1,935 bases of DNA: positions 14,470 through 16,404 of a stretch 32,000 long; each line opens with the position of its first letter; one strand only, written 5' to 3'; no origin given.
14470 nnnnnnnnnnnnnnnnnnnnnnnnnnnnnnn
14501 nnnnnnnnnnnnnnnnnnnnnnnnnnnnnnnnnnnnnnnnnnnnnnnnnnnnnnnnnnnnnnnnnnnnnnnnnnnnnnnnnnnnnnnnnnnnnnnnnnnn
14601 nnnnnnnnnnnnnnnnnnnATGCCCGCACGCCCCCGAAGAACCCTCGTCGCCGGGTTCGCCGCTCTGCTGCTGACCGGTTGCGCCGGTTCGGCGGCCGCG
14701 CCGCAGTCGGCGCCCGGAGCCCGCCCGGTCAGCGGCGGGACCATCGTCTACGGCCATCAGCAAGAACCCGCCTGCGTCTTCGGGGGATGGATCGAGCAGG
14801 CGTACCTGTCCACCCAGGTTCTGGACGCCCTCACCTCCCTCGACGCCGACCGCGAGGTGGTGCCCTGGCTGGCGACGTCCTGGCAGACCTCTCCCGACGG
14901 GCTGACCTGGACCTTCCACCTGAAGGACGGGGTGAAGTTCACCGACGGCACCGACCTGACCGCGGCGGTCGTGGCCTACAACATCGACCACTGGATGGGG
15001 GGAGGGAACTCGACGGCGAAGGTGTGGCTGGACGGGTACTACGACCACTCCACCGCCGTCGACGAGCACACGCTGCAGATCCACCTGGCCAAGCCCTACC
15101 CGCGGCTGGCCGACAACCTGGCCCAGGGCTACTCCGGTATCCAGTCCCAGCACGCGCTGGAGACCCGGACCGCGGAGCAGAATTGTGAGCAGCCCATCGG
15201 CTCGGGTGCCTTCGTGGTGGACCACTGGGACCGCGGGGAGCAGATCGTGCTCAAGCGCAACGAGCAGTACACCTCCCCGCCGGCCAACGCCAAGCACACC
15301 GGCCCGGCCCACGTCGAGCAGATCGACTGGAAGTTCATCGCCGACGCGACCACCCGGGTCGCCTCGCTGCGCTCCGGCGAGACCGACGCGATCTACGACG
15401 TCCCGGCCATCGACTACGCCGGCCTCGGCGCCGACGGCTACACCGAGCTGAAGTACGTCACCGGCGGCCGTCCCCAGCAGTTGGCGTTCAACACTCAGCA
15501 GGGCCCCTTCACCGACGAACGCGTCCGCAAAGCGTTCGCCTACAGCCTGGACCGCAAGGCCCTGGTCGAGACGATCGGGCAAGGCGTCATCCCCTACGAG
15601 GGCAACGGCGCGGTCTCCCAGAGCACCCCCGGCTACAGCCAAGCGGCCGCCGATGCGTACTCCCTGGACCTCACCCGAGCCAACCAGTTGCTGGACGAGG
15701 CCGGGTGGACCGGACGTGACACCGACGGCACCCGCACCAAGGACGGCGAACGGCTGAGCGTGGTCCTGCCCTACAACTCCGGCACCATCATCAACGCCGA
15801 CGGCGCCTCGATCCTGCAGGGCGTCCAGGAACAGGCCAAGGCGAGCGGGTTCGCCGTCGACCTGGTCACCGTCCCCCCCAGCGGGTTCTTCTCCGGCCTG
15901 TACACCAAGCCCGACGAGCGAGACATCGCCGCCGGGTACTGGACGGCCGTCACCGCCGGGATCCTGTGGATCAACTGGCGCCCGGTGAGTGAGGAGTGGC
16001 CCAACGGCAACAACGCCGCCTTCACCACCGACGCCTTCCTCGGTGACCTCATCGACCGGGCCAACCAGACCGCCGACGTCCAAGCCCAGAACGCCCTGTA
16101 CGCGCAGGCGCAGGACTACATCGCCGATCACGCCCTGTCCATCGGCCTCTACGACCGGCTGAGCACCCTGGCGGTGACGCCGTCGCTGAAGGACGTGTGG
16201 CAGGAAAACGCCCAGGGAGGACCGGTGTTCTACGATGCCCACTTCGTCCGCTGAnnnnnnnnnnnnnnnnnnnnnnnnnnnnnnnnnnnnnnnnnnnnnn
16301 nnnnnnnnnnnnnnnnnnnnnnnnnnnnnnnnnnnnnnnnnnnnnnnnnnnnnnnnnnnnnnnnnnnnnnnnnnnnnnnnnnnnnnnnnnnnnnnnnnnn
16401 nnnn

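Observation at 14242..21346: SAM-IV riboswitch heads a Dpp/Opp-type ABC importer plus an NtaA/DszA-type monooxygenase rather than a Met/Cys biosynthesis gene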

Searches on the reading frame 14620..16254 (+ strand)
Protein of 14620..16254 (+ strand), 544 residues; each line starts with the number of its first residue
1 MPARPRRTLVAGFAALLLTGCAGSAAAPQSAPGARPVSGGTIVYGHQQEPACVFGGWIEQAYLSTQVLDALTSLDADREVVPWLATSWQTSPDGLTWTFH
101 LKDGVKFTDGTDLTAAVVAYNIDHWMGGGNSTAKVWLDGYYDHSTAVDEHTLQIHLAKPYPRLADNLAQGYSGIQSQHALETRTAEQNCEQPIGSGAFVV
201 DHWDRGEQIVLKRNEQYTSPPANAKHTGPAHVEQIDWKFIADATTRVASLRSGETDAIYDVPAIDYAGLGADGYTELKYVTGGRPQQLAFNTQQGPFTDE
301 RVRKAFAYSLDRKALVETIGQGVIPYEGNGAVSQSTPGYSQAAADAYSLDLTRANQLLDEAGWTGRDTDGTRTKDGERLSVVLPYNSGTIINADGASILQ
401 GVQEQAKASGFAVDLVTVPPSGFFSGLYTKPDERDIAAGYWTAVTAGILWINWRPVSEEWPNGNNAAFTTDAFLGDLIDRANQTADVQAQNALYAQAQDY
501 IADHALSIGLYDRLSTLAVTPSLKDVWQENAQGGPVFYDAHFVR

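Call 6: search_protein_families(library=pfam, proteins=[window:14620-16254:+])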
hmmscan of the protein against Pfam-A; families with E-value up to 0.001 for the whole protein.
window:14620-16254:+ (544 aa): 1 family
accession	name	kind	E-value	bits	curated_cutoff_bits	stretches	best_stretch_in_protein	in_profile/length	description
PF00496.27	SBP_bac_5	-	2.7e-79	267.4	32.4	1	79-443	1-348/368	Bacterial extracellular solute-binding proteins, family 5 Middle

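Call 7: search_protein_families(library=ncbifam, proteins=[window:14620-16254:+], max_evalue=0.01)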
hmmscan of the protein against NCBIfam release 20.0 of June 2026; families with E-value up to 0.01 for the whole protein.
window:14620-16254:+ (544 aa): 12 families
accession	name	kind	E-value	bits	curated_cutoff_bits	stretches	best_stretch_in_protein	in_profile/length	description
TIGR04028.1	SBP_KPN_01854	hypoth_equivalog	6.8e-61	206.4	468.5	1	63-540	26-506/509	TIGR04028 family ABC transporter substrate-binding protein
TIGR02294.1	nickel_nikA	equivalog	8.1e-54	183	393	1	60-416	28-377/501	nickel ABC transporter substrate-binding protein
NF045468.1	Opp5A_nikA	equivalog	3.7e-50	170.8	600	1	67-418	44-368/488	nickel ABC transporter substrate-binding protein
NF011942.0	PRK15413.1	equivalog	3.5e-38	131.6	594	1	69-505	60-475/512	glutathione ABC transporter substrate-binding protein GsiB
NF045467.1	Opp4A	equivalog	1.6e-30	105.9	650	2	147-526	159-541/556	oligopeptide ABC transporter substrate-binding protein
NF047575.1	opine_bind_CntA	exception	8.3e-30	103.8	800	1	76-416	73-410/535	staphylopine-dependent metal ABC transporter substrate-binding lipoprotein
NF011684.0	PRK15104.1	equivalog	8.7e-23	80.8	947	2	145-364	163-380/543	oligopeptide ABC transporter substrate-binding protein OppA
NF043070.1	DppA_dipep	equivalog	2.1e-22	79.4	1005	1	78-364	72-369/535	dipeptide ABC transporter periplasmic-binding protein DppA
NF011689.0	PRK15109.1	equivalog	8.2e-19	67.7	560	1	146-323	162-335/547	ABC transporter substrate-binding protein SapA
NF007287.0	PRK09755.1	equivalog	1.3e-18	67.1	1098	1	64-317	60-323/535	ABC transporter substrate-binding protein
NF010149.0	PRK13626.1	equivalog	4.4e-06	25.6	476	1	62-204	145-277/552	HTH-type transcriptional regulator SgrR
NF043077.1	MMSYN1_0169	equivalog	0.0025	16.3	650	0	64-112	65-113/896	oligopeptide ABC transporter substrate-binding protein OppA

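Call 37: find_homologous_proteins(query=window:14620-16254:+, max_evalue=1e-30)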
Query window:14620-16254:+ (544 aa): 814 proteins with E <= 1e-30 among 8000 candidates; the best 120 are listed.
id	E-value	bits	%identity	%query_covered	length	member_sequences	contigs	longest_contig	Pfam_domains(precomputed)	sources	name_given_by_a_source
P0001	0.0e+0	1237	99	100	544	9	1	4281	PF00496.28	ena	-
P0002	0.0e+0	1114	87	100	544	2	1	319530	PF00496.28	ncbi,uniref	ncbi:ABC transporter substrate-binding protein [Kineococcus terrestris]|uniref:ABC transporter subst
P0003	0.0e+0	1073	86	100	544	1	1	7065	PF00496.28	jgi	jgi:peptide/nickel transport system substrate-binding protein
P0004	0.0e+0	1058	84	100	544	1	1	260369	PF00496.28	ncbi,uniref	ncbi:ABC transporter substrate-binding protein [Kineococcus sp. SYSU DK003]|uniref:ABC transporter s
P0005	0.0e+0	1056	83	100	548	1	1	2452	PF00496.28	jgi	jgi:peptide/nickel transport system substrate-binding protein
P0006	0.0e+0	1014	81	100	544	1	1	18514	PF00496.28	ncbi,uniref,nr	ncbi:ABC transporter substrate-binding protein [Kineococcus sp. T13]|uniref:ABC transporter substrat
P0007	1.5e-272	923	75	100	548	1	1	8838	PF00496.28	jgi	jgi:peptide/nickel transport system substrate-binding protein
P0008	2.0e-270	916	75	96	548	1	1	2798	PF00496.28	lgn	-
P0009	8.9e-266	901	74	96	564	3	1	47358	PF00496.28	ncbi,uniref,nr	ncbi:ABC transporter substrate-binding protein [Kineococcus rubinsiae]|uniref:ABC transporter substr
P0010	2.2e-261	887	92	77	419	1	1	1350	PF00496.28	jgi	jgi:peptide/nickel transport system substrate-binding protein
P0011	5.7e-258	875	75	93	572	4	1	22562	PF00496.28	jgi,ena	-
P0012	1.8e-256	870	71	98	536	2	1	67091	PF00496.28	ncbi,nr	ncbi:ABC transporter substrate-binding protein [Streptomyces sp. NP160]|nr:ABC transporter substrate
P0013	1.9e-255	867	73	94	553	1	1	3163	PF00496.28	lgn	-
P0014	4.4e-255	866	70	100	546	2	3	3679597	PF00496.28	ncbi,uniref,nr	ncbi:ABC transporter substrate-binding protein [Subtercola frigoramans]|uniref:Peptide/nickel transp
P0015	1.0e-254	865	70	100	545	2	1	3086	PF00496.28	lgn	-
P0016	7.8e-254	862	74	93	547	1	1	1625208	PF00496.28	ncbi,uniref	ncbi:ABC transporter substrate-binding protein [Leifsonia kafniensis]|uniref:ABC transporter substra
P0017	1.6e-253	861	72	97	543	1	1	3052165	PF00496.28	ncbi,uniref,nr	ncbi:peptide/nickel transport system substrate-binding protein [Paramicrobacterium humi]|uniref:Pept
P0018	4.5e-253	859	72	97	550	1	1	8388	PF00496.28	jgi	jgi:peptide/nickel transport system substrate-binding protein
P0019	2.7e-251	853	70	100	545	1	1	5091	PF00496.28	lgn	-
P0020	4.1e-251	853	72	99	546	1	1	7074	PF00496.28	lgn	-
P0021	9.1e-251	852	72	96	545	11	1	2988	PF00496.28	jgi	jgi:peptide/nickel transport system substrate-binding protein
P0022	1.2e-250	851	72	98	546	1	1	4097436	PF00496.28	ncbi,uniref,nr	ncbi:ABC transporter substrate-binding protein [Cryobacterium sp. SO2]|uniref:ABC transporter substr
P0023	2.2e-250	850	72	94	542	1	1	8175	PF00496.28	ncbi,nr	ncbi:MAG TPA: ABC transporter substrate-binding protein [Homoserinimonas sp.]|nr:ABC transporter sub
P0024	3.5e-250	850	71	98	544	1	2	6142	PF00496.28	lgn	-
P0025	1.1e-248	845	71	93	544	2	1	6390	PF00496.28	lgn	-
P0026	4.2e-248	843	69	99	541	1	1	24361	PF00496.28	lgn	-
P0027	9.5e-248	842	72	93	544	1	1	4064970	PF00496.28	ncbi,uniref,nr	ncbi:ABC transporter substrate-binding protein [Cryobacterium sp. PAMC25264]|uniref:ABC transporter 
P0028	1.0e-247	841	72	93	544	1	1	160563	PF00496.28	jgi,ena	-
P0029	1.1e-247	841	72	93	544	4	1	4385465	PF00496.28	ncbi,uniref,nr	ncbi:ABC transporter substrate-binding protein [Cryobacterium soli]|uniref:ABC transporter substrate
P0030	2.1e-247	840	72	93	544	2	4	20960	PF00496.28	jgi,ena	-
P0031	2.2e-247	840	72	93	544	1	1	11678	PF00496.28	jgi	-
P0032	3.0e-247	840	69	99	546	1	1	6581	PF00496.28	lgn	-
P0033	3.4e-247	840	70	97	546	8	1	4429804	PF00496.28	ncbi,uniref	ncbi:ABC transporter substrate-binding protein [Herbiconiux sp. UC225_62]|uniref:ABC transporter sub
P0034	5.2e-247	839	72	93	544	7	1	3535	PF00496.28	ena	-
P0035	2.4e-246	837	68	100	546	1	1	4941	PF00496.28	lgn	-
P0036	3.8e-246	836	69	100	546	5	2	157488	PF00496.28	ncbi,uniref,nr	ncbi:ABC transporter substrate-binding protein [Mycetocola manganoxydans]|uniref:ABC transporter sub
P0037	6.3e-246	836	72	93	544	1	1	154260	PF00496.28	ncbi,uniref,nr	ncbi:ABC transporter substrate-binding protein [Cryobacterium lactosi]|uniref:ABC transporter substr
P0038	9.0e-246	835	70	97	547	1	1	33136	PF00496.28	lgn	-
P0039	1.0e-245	835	69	99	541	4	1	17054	PF00496.28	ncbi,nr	ncbi:MAG: transporter substrate-binding protein [Schumannella sp.]|nr:transporter substrate-binding 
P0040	1.4e-245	834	70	98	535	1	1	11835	PF00496.28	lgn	-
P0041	1.5e-245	834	69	100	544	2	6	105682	PF00496.28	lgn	-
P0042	2.5e-245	834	69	100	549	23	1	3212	PF00496.28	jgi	-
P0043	2.7e-245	833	70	97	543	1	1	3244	PF00496.28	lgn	-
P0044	5.7e-245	832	71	93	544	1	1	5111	PF00496.28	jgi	jgi:peptide/nickel transport system substrate-binding protein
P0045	6.2e-245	832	70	97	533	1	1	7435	PF00496.28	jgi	-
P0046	8.4e-245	832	70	95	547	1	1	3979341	PF00496.28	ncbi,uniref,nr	ncbi:ABC transporter substrate-binding protein [Leifsonia poae]|uniref:ABC transporter substrate-bin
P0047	1.3e-244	831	70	97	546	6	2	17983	PF00496.28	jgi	jgi:peptide/nickel transport system substrate-binding protein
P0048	2.6e-244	830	71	93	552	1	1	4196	PF00496.28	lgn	-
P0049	4.4e-244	829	69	96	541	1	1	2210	PF00496.28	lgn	-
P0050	1.4e-243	828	70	97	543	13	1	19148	PF00496.28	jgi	jgi:peptide/nickel transport system substrate-binding protein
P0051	4.1e-243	826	69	99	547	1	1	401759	PF00496.28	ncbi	ncbi:ABC transporter substrate-binding protein [Okibacterium endophyticum]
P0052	6.4e-243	826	68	100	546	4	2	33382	PF00496.28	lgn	-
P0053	7.8e-243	825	70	96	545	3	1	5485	PF00496.28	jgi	jgi:peptide/nickel transport system substrate-binding protein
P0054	7.9e-243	825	67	100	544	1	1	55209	PF00496.28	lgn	-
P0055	7.9e-243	825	69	99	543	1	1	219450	PF00496.28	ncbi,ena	-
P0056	9.1e-243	825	67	100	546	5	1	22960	PF00496.28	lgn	-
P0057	1.6e-242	824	68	100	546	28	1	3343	PF00496.28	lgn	-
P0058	2.5e-242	824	71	93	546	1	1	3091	PF00496.28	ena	-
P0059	2.7e-242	824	70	97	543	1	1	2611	PF00496.28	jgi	jgi:peptide/nickel transport system substrate-binding protein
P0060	3.2e-242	823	68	99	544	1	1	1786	PF00496.28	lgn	-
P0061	4.5e-242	823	68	97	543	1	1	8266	PF00496.28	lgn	-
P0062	5.6e-242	823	70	93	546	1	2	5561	PF00496.28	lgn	-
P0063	6.2e-242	822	69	98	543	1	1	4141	PF00496.28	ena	-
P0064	6.5e-242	822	69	100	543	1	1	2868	PF00496.28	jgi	jgi:peptide/nickel transport system substrate-binding protein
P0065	1.0e-241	822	70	93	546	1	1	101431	PF00496.28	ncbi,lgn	-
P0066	1.2e-241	821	69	97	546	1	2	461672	PF00496.28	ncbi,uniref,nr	ncbi:ABC transporter substrate-binding protein [Agromyces salentinus]|uniref:ABC transporter substra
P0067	1.4e-241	821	69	99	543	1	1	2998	PF00496.28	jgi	-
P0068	1.6e-241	821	70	95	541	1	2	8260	PF00496.28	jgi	jgi:peptide/nickel transport system substrate-binding protein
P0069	1.7e-241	821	70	94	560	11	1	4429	PF00496.28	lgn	-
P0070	2.3e-241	820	68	97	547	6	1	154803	PF00496.28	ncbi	-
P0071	2.6e-241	820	70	93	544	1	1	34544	PF00496.28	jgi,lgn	jgi:peptide/nickel transport system substrate-binding protein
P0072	2.7e-241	820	67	100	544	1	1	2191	PF00496.28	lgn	-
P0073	5.8e-241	819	69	100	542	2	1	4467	PF00496.28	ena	-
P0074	6.4e-241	819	71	93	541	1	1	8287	PF00496.28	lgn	-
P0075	6.5e-241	819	69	96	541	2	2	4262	PF00496.28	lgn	-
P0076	7.2e-241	819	69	98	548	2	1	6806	PF00496.28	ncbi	ncbi:MAG: ABC transporter substrate-binding protein [Leifsonia sp.]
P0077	7.4e-241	819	67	100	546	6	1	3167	PF00496.28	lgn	-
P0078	7.5e-241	819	69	98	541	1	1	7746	PF00496.28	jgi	jgi:peptide/nickel transport system substrate-binding protein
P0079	7.9e-241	819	67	100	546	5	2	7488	PF00496.28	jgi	jgi:peptide/nickel transport system substrate-binding protein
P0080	8.7e-241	819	67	100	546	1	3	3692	PF00496.28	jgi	jgi:peptide/nickel transport system substrate-binding protein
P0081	9.1e-241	819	70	93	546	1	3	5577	PF00496.28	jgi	jgi:peptide/nickel transport system substrate-binding protein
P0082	1.9e-240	817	68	99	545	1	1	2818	PF00496.28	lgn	-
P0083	2.0e-240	817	69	93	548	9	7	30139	PF00496.28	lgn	-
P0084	2.1e-240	817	70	95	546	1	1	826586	PF00496.28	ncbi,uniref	ncbi:ABC transporter substrate-binding protein [Agromyces sp. Marseille-Q5079]|uniref:ABC transporte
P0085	2.7e-240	817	69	97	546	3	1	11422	PF00496.28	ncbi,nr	ncbi:MAG: transporter substrate-binding protein [Microbacteriaceae bacterium]|nr:transporter substra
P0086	2.8e-240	817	71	94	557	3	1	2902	PF00496.28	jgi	-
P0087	3.0e-240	817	68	99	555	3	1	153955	PF00496.28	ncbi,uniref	ncbi:ABC transporter substrate-binding protein [Glaciihabitans sp. UYNi722]|uniref:ABC transporter s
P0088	3.1e-240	817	68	100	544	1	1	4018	PF00496.28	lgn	-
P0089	3.2e-240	817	68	99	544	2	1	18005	PF00496.28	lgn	-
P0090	3.2e-240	817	67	99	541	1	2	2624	PF00496.28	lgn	-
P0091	3.5e-240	817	69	97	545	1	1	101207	PF00496.28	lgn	-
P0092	3.8e-240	816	70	93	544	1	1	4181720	PF00496.28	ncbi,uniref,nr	ncbi:ABC transporter substrate-binding protein [Agromyces silvae]|uniref:ABC transporter substrate-b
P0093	5.2e-240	816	68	96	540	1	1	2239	PF00496.28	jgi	jgi:peptide/nickel transport system substrate-binding protein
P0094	5.2e-240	816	67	100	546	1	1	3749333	PF00496.28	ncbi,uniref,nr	ncbi:ABC transporter substrate-binding protein [Leifsonia sp. fls2-241-R2A-40a]|uniref:ABC transport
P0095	5.6e-240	816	68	100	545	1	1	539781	PF00496.28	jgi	jgi:peptide/nickel transport system substrate-binding protein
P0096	5.7e-240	816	69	96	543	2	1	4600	PF00496.28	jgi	jgi:peptide/nickel transport system substrate-binding protein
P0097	6.1e-240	816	67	100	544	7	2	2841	PF00496.28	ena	-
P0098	7.7e-240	815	67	100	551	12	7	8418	PF00496.28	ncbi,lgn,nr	ncbi:MAG: ABC transporter substrate-binding protein [Actinomycetales bacterium]|nr:ABC transporter s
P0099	1.0e-239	815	67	96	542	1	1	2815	PF00496.28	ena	-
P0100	1.4e-239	815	67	100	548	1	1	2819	PF00496.28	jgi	jgi:peptide/nickel transport system substrate-binding protein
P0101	1.5e-239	815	70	98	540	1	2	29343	PF00496.28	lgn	-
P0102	1.6e-239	814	70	97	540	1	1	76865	PF00496.28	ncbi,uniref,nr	ncbi:ABC transporter substrate-binding protein [Pseudolysinimonas yzui]|uniref:ABC transporter subst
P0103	1.8e-239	814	70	96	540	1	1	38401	PF00496.28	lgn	-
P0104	1.9e-239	814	70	98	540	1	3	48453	PF00496.28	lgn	-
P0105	1.9e-239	814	68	97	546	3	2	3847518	PF00496.28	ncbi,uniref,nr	ncbi:ABC transporter substrate-binding protein [Leifsonia sp. F6_8S_P_1B]|uniref:ABC transporter sub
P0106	2.1e-239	814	68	100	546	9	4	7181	PF00496.28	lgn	-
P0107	2.8e-239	814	68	96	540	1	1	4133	PF00496.28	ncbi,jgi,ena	jgi:peptide/nickel transport system substrate-binding protein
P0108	2.9e-239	814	70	97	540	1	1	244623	PF00496.28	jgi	jgi:peptide/nickel transport system substrate-binding protein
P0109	3.1e-239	813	67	100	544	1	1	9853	PF00496.28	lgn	-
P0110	3.2e-239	813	68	100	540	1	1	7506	PF00496.28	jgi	-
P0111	3.3e-239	813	67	100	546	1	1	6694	PF00496.28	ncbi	ncbi:MAG TPA: ABC transporter substrate-binding protein [Leifsonia sp.]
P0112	3.7e-239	813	68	97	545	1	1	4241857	PF00496.28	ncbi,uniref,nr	ncbi:ABC transporter substrate-binding protein [Leifsonia sp. ZF2019]|uniref:ABC transporter substra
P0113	3.8e-239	813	69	98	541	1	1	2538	PF00496.28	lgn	-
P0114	4.2e-239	813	69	99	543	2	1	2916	PF00496.28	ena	-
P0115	4.7e-239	813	69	100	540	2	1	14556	PF00496.28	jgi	jgi:peptide/nickel transport system substrate-binding protein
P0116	4.9e-239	813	70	93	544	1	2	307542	PF00496.28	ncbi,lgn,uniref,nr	ncbi:ABC transporter substrate-binding protein [Agromyces aerolatus]|uniref:ABC transporter substrat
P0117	5.7e-239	813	66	100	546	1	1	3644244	PF00496.28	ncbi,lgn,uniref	ncbi:ABC transporter substrate-binding protein [Leifsonia sp. RAF41]|uniref:ABC transporter substrat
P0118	6.5e-239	812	68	98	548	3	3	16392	PF00496.28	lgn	-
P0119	8.1e-239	812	67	100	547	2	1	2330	PF00496.28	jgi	jgi:peptide/nickel transport system substrate-binding protein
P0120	9.8e-239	812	69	98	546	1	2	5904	PF00496.28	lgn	-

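Call 38: find_encoding_contigs(protein=P0002, flank=6500, max_places=1)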
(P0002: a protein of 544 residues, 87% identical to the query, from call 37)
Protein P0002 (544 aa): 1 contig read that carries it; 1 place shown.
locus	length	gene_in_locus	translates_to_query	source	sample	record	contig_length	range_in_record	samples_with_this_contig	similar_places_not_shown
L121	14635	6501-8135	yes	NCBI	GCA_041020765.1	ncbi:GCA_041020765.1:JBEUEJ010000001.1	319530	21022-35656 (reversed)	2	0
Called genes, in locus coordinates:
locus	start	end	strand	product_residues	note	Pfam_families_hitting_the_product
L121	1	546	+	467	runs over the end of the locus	PF01494:FAD_binding_3 (weak), PF07992:Pyr_redox_2, PF01266:DAO (weak), PF13450:NAD_binding_8 (faint), PF13454:NAD_binding_9 (faint), PF13738:Pyr_redox_3, PF13434:Lys_Orn_oxgnase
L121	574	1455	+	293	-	PF00795:CN_hydrolase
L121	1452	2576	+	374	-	PF13439:Glyco_transf_4, PF20706:GT4-conflict, PF00534:Glycos_transf_1, PF13692:Glyco_trans_1_4, PF13524:Glyco_trans_1_2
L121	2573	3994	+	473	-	PF00501:AMP-binding, PF13193:AMP-binding_C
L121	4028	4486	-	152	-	PF10756:bPH_6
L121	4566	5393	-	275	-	PF01909:NTP_transf_2 (weak), PF18765:Polbeta (weak)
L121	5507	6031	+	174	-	PF20225:DUF6584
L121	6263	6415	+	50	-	-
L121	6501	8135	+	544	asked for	PF00496:SBP_bac_5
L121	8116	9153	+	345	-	PF19300:BPD_transp_1_N, PF00528:BPD_transp_1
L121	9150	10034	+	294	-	PF00528:BPD_transp_1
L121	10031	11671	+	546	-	PF01935:DUF87 (faint), PF00005:ABC_tran, PF02463:SMC_N (faint), PF13401:AAA_22 (faint), PF13304:AAA_21 (weak), PF08352:oligo_HPY (faint), PF00005:ABC_tran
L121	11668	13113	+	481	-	PF00296:Bac_luciferase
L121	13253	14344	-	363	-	-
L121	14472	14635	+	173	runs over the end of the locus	PF13302:Acetyltransf_3, PF13420:Acetyltransf_4 (weak), PF00583:Acetyltransf_1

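Call 39: find_encoding_contigs(protein=P0004, flank=6500, max_places=1)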
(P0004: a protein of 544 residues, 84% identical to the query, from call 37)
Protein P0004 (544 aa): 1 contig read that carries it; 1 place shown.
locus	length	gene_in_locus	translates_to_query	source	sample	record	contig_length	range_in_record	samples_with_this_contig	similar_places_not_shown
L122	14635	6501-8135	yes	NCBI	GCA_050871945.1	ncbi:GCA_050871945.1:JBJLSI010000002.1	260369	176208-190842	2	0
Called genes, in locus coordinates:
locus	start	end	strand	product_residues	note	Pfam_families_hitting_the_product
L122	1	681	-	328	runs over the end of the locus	PF00126:HTH_1, PF03466:LysR_substrate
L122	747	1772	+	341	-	PF00962:A_deaminase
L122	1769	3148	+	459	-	PF00296:Bac_luciferase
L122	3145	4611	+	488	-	PF02133:Transp_cyt_pur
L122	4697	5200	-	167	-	PF02566:OsmC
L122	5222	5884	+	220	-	PF24821:DUF7711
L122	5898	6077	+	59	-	PF08410:DUF1737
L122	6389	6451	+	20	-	-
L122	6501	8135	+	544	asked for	PF00496:SBP_bac_5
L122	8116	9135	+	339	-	PF19300:BPD_transp_1_N, PF00528:BPD_transp_1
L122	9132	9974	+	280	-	PF00528:BPD_transp_1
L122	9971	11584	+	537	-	PF13555:AAA_29 (faint), PF00005:ABC_tran, PF01935:DUF87 (faint), PF02463:SMC_N (faint), PF13304:AAA_21 (weak), PF08352:oligo_HPY (weak), PF00005:ABC_tran, PF08352:oligo_HPY (weak), +1 more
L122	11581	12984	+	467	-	PF00296:Bac_luciferase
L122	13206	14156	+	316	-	PF03180:Lipoprotein_9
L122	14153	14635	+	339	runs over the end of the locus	PF00005:ABC_tran, PF02463:SMC_N, PF09818:ABC_ATPase (faint), PF09383:NIL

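Call 40: find_encoding_contigs(protein=P0006, flank=6500, max_places=1)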
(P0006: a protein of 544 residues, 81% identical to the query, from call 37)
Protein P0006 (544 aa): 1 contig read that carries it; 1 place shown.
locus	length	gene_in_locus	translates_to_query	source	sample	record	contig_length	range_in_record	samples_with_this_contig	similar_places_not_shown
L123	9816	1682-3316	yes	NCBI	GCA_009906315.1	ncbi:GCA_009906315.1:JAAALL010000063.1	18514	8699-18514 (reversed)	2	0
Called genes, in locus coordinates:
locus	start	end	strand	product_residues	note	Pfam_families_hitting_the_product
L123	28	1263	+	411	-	PF00324:AA_permease, PF01490:Aa_trans (weak), PF13520:AA_permease_2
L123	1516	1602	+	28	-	-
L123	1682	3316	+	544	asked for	PF00496:SBP_bac_5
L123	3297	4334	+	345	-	PF19300:BPD_transp_1_N (weak), PF00528:BPD_transp_1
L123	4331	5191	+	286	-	PF00528:BPD_transp_1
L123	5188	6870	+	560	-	PF02463:SMC_N (faint), PF13191:AAA_16 (faint), PF00005:ABC_tran, PF01935:DUF87 (faint), PF13304:AAA_21 (weak), PF08352:oligo_HPY (weak), PF00005:ABC_tran, PF08352:oligo_HPY (weak), +1 more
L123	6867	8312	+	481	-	PF00296:Bac_luciferase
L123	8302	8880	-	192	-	PF00440:TetR_N, PF16925:TetR_C_13 (faint), PF13977:TetR_C_6 (weak)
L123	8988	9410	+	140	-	PF02566:OsmC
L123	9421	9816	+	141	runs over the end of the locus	PF07291:MauE (weak)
